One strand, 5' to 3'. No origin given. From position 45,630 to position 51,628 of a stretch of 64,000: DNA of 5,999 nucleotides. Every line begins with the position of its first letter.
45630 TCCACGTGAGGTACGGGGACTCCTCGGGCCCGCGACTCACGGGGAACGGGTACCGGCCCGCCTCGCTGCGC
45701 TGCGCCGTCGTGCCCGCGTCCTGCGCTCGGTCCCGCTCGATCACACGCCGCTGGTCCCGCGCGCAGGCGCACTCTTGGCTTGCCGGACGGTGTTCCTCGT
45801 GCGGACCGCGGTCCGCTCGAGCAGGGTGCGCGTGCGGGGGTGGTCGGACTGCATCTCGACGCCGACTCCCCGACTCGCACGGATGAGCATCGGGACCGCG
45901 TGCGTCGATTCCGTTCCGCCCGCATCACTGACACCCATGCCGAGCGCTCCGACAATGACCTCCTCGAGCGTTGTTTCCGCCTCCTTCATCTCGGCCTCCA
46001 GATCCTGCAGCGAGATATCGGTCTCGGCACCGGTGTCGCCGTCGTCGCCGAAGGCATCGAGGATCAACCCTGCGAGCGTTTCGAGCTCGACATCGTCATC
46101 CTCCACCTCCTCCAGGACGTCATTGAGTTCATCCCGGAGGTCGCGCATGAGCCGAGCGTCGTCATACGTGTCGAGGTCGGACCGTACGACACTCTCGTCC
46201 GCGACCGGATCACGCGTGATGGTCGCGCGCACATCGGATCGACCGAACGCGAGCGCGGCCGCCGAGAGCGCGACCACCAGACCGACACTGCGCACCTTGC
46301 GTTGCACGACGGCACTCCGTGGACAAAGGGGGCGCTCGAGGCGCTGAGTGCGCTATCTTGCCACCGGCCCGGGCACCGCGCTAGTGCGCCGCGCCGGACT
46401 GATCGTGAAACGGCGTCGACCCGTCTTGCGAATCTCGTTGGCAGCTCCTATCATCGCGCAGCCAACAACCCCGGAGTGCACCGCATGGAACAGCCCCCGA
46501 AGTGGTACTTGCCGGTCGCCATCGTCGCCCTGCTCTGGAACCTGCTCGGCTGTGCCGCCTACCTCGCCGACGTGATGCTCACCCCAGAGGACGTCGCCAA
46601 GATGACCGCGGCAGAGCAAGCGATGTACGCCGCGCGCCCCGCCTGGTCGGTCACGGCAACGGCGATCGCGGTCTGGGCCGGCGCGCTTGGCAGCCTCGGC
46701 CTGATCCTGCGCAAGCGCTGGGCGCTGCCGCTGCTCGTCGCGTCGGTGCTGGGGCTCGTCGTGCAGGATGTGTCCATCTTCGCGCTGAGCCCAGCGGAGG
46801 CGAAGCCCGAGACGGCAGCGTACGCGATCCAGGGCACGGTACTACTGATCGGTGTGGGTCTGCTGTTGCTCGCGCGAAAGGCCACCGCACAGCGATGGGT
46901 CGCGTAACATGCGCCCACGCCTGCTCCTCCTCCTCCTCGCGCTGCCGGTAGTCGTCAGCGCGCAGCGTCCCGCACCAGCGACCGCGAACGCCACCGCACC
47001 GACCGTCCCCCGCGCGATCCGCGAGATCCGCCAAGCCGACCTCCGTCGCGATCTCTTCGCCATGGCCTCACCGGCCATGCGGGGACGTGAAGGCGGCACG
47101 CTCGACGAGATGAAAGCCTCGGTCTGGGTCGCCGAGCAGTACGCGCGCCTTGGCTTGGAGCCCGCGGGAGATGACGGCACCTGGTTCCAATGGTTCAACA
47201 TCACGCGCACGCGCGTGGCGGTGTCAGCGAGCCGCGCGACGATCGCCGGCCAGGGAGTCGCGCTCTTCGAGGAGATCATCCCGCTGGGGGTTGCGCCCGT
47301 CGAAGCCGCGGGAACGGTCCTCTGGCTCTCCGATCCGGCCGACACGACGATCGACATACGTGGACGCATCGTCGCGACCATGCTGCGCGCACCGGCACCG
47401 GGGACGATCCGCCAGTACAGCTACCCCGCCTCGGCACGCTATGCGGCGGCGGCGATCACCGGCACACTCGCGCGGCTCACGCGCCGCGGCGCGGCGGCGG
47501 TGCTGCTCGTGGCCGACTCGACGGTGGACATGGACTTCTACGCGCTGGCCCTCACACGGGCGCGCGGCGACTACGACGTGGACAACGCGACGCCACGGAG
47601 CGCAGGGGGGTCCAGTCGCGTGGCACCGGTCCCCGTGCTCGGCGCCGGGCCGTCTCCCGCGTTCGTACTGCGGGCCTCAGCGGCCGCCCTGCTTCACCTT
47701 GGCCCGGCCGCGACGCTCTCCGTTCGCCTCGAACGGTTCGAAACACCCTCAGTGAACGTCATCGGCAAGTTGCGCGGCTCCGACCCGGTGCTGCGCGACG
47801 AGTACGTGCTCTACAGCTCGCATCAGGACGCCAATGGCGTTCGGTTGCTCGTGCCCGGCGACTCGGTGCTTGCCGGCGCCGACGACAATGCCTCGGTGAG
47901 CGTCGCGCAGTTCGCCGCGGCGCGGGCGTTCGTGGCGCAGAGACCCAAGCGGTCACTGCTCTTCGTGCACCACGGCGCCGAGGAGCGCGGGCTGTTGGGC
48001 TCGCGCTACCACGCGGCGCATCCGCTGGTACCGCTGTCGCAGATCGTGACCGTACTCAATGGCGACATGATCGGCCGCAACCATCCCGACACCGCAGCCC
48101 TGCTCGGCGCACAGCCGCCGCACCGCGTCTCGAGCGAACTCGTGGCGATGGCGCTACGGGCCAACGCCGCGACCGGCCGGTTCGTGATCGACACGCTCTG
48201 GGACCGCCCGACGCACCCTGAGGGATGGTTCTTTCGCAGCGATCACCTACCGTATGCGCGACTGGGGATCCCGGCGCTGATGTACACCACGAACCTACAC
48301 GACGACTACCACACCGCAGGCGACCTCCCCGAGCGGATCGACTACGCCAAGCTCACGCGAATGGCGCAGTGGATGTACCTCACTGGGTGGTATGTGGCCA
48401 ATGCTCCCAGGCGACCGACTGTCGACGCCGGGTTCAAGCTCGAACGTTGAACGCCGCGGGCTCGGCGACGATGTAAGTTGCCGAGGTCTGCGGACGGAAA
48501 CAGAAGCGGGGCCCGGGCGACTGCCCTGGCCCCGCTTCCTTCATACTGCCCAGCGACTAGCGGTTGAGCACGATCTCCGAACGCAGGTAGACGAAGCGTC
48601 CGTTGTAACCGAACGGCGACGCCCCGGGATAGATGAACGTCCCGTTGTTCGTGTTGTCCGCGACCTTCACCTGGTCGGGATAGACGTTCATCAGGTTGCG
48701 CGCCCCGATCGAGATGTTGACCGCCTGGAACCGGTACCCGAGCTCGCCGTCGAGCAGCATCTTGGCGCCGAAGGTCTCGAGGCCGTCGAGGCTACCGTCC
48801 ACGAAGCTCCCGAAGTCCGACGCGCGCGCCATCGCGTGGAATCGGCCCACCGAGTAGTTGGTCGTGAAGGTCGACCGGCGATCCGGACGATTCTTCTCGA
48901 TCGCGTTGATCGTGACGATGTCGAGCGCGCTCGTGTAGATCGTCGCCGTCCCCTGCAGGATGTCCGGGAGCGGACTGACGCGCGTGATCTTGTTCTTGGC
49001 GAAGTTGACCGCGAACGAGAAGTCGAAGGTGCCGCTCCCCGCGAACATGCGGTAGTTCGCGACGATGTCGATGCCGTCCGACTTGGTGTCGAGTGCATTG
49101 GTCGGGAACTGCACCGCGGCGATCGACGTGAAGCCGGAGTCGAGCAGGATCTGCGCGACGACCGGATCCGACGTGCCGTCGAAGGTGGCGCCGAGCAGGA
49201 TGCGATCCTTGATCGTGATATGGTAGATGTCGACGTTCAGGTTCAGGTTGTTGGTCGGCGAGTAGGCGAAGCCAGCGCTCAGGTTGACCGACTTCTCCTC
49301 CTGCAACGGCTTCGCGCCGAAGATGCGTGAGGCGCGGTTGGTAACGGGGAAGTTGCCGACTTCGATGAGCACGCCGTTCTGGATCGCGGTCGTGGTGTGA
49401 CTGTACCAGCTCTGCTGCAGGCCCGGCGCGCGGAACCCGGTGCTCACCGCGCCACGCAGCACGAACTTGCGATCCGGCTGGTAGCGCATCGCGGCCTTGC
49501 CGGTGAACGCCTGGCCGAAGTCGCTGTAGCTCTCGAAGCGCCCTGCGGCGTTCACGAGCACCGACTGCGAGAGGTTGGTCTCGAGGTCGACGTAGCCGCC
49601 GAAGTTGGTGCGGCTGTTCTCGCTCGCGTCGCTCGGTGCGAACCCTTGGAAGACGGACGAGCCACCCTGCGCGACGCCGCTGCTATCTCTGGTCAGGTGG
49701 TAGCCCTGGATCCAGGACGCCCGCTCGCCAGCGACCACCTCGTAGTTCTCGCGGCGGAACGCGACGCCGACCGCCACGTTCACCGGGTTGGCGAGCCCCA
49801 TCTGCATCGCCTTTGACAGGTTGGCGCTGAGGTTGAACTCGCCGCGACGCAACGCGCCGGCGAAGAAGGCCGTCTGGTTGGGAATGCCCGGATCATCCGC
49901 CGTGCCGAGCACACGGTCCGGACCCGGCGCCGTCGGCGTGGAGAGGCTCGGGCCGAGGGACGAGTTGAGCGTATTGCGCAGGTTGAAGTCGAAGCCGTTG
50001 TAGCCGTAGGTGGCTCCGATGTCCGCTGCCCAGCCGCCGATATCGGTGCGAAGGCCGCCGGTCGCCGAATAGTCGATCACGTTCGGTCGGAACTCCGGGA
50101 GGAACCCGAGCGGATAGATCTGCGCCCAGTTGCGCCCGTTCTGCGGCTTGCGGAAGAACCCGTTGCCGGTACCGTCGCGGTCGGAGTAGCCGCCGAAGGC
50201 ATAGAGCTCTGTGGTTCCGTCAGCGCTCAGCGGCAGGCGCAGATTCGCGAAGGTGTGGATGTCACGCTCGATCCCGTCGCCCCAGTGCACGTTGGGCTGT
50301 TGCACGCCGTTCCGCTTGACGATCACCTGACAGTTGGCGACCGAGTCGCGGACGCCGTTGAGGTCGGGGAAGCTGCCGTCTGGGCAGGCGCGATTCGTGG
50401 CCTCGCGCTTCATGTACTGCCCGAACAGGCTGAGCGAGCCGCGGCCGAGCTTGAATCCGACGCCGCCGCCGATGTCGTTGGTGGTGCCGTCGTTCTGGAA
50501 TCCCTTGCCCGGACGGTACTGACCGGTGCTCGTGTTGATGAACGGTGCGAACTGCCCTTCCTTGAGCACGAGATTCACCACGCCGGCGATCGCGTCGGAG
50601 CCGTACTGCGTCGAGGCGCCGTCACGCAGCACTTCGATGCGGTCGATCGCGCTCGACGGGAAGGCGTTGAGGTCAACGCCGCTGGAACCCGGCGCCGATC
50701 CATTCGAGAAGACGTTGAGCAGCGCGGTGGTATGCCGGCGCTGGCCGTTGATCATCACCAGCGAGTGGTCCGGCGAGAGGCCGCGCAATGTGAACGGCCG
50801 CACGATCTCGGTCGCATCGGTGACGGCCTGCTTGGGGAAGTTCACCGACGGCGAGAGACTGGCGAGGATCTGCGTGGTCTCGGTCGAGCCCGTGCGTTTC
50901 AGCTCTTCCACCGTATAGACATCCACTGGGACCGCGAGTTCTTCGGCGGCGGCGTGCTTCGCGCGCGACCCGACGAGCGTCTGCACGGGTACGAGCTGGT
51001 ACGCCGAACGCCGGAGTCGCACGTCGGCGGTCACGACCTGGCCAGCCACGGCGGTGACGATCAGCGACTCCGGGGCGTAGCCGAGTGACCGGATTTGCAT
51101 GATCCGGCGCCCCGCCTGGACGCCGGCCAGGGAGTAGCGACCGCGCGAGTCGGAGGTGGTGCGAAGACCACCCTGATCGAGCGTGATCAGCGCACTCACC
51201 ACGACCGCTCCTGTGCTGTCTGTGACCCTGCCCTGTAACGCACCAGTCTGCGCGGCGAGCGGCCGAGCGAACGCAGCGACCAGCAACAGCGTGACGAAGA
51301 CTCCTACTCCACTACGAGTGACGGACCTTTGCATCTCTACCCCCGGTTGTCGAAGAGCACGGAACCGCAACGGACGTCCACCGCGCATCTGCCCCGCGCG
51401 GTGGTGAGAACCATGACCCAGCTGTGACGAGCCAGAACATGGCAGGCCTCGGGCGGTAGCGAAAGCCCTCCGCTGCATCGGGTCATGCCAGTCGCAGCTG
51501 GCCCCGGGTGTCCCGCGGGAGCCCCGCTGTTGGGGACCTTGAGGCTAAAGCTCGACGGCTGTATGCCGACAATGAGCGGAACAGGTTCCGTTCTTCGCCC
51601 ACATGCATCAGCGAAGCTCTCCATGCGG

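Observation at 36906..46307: Tightly coupled five-gene operon pairing two membrane-anchored patatin lipases with a B12-type radical SAM enzyme and a Delta9-type desaturase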

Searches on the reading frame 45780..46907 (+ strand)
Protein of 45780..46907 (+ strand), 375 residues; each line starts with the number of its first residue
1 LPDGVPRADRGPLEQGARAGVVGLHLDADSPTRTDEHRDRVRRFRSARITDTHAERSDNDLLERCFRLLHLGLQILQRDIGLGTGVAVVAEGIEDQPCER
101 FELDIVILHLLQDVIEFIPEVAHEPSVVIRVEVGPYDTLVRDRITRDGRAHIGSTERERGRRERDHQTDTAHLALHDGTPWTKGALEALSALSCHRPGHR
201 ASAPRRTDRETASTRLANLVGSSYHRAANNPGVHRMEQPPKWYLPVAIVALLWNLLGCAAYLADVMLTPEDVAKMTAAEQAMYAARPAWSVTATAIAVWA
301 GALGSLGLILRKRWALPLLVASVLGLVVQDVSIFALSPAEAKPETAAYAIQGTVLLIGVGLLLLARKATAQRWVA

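Call 7: search_protein_families(library=pfam, proteins=[window:45780-46907:+], max_evalue=0.001)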
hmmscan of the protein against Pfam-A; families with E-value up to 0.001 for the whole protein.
window:45780-46907:+ (375 aa): 0 families

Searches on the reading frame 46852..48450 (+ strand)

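Call 7: search_protein_families(library=pfam, proteins=[window:46852-48450:+], max_evalue=0.001)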
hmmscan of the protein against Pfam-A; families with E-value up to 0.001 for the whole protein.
window:46852-48450:+ (532 aa): 1 family
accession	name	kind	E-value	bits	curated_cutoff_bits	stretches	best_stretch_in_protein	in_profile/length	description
PF04389.22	Peptidase_M28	-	5.8e-36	124.5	21.3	1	302-508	1-189/193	Peptidase family M28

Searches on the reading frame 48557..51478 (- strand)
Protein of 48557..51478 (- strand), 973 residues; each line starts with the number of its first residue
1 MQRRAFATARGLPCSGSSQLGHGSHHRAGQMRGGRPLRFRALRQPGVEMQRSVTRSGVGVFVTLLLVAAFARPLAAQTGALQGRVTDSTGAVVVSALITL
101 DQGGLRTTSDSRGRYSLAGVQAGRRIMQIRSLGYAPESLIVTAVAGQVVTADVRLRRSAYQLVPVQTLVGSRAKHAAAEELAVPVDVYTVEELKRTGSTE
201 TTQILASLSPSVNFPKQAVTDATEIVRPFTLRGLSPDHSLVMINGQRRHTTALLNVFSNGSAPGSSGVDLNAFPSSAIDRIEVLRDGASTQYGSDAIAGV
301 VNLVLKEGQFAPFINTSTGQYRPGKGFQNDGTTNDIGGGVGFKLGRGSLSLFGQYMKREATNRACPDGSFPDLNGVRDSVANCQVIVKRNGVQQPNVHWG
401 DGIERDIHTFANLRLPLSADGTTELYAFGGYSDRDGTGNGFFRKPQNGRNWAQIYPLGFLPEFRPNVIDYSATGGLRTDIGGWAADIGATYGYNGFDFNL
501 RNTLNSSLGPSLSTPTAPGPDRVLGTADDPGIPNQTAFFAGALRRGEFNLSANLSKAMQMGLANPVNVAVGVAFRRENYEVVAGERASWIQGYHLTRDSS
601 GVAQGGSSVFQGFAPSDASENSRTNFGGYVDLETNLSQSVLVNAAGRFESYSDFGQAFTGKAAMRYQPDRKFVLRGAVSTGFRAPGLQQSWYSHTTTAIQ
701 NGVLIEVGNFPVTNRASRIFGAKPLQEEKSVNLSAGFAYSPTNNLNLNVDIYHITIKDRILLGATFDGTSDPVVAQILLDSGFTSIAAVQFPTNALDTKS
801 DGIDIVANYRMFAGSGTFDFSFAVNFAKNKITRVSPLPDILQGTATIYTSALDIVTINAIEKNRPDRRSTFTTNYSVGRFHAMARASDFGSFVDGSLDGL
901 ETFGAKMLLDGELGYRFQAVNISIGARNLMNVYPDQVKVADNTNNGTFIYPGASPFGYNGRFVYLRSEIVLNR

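Call 7: search_protein_families(library=pfam, proteins=[window:48557-51478:-], max_evalue=0.001)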
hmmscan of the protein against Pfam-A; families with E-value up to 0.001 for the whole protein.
window:48557-51478:- (973 aa): 4 families
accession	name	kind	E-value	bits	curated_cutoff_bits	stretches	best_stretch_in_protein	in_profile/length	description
PF00593.30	TonB_dep_Rec_b-barrel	-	1.5e-30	107.9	27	1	422-929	15-436/436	TonB dependent receptor-like, beta-barrel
PF07715.20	Plug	-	2.3e-20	73.5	23.9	1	179-300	3-107/107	TonB-dependent Receptor Plug Domain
PF13620.12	CarboxypepD_reg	-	2.6e-14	53.7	32.3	1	81-156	2-82/82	Carboxypeptidase regulatory-like domain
PF13715.12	CarbopepD_reg_2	-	8.4e-08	32.6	32.2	1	81-162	1-83/88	CarboxypepD_reg-like domain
